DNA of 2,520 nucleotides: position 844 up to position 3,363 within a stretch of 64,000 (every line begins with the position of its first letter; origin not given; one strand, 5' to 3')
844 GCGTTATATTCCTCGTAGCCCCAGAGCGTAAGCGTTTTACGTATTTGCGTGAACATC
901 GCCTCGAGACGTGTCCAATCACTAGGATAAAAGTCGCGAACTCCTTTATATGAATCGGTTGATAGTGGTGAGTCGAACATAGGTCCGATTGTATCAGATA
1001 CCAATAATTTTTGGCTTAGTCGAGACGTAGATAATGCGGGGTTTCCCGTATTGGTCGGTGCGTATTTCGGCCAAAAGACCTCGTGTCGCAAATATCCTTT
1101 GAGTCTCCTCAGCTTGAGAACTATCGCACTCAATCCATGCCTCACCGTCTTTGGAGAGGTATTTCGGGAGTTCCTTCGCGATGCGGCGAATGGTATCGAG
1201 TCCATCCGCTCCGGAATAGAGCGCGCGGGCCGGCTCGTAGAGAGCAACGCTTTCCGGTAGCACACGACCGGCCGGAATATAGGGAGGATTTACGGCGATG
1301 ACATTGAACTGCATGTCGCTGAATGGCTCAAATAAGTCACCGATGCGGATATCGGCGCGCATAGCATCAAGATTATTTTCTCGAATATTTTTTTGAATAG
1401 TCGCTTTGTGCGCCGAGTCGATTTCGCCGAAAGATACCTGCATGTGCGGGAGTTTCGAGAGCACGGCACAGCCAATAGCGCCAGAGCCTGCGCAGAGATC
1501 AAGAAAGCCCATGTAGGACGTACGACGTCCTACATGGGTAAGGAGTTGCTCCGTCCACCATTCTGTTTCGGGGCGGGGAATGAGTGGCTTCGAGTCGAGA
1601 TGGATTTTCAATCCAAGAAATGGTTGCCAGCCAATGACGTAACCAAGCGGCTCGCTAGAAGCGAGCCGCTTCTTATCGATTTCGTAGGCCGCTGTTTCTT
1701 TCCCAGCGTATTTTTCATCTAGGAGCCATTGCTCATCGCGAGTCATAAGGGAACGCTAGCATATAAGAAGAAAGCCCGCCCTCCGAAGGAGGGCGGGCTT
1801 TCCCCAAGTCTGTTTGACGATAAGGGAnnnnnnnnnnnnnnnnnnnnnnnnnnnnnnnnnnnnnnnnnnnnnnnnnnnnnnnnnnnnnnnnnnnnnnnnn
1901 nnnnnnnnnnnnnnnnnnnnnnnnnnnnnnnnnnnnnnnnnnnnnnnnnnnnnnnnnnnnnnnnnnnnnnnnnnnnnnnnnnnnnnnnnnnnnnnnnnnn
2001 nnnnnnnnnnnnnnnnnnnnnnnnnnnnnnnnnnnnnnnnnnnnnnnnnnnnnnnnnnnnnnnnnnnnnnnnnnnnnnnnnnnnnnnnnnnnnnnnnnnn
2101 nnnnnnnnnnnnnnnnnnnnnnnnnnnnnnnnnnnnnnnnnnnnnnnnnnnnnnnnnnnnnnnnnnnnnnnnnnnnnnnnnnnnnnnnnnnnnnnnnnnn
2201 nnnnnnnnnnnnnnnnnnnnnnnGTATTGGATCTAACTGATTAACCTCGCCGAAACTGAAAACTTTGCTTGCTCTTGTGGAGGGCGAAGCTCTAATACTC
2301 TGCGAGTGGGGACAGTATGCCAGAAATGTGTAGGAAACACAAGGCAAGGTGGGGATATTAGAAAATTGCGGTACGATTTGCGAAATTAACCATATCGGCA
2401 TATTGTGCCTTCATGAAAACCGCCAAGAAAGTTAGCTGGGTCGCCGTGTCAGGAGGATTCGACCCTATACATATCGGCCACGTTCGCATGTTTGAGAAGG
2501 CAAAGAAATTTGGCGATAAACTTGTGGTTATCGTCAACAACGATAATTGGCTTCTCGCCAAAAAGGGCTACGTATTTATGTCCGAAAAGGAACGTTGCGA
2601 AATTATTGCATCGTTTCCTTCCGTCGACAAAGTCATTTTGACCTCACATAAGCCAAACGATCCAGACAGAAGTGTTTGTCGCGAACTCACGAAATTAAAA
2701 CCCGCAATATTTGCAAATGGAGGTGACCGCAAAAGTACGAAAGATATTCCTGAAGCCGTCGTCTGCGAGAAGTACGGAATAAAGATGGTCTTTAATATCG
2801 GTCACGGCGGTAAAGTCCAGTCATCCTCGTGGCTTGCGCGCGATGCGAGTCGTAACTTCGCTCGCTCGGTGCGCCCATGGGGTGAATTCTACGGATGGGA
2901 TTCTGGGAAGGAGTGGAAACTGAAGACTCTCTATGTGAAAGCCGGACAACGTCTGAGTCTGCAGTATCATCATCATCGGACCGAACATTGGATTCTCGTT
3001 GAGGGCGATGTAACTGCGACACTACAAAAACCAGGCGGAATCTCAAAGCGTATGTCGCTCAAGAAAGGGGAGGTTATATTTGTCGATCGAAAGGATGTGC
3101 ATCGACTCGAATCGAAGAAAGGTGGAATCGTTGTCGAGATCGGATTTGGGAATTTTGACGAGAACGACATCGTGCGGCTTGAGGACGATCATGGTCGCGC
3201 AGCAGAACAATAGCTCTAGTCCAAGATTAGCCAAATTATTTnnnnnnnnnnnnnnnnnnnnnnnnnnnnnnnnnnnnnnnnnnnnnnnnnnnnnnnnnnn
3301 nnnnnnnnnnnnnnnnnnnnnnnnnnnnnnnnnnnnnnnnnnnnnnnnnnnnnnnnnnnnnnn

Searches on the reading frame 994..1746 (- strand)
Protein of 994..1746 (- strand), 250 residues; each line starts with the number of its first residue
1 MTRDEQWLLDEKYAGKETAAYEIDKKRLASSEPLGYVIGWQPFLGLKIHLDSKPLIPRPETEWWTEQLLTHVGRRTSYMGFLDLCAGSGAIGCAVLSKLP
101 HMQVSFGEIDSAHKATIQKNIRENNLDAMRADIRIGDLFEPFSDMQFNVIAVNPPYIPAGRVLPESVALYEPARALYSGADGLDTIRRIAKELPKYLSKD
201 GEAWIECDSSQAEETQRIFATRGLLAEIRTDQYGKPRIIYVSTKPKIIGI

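Call 16: search_protein_families(library=pfam, proteins=[window:994-1746:-], max_evalue=0.001)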
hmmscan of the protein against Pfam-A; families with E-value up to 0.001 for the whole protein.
window:994-1746:- (250 aa): 2 families
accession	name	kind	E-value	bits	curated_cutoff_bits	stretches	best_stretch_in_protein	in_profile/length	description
PF05175.20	MTS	-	2.9e-12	47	23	1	67-156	22-108/170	Methyltransferase small domain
PF03602.21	Cons_hypoth95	-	3.3e-08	33.9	24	1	58-158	22-125/182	Conserved hypothetical protein 95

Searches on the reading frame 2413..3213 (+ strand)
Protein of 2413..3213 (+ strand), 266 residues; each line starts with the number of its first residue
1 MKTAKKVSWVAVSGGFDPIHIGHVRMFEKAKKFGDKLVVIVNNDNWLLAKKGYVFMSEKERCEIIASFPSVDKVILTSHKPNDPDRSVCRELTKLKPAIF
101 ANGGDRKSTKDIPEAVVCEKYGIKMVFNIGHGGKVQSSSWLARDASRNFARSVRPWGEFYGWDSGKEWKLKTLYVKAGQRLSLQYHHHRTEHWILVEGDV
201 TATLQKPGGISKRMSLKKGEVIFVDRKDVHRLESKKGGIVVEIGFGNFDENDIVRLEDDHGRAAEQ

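Call 16: search_protein_families(library=pfam, proteins=[window:2413-3213:+], max_evalue=0.001)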
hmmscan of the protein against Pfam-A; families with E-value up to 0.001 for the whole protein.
window:2413-3213:+ (266 aa): 3 families
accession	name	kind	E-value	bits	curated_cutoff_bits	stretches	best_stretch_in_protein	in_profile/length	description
PF01050.24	MannoseP_isomer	-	1e-22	80.9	23.6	1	145-258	5-116/116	Mannose-6-phosphate isomerase C-terminal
PF01467.32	CTP_transf_like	-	6e-13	49.6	21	1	13-106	3-90/133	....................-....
PF07883.17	Cupin_2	-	0.00034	20.7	27.2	1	176-235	6-59/70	Cupin domain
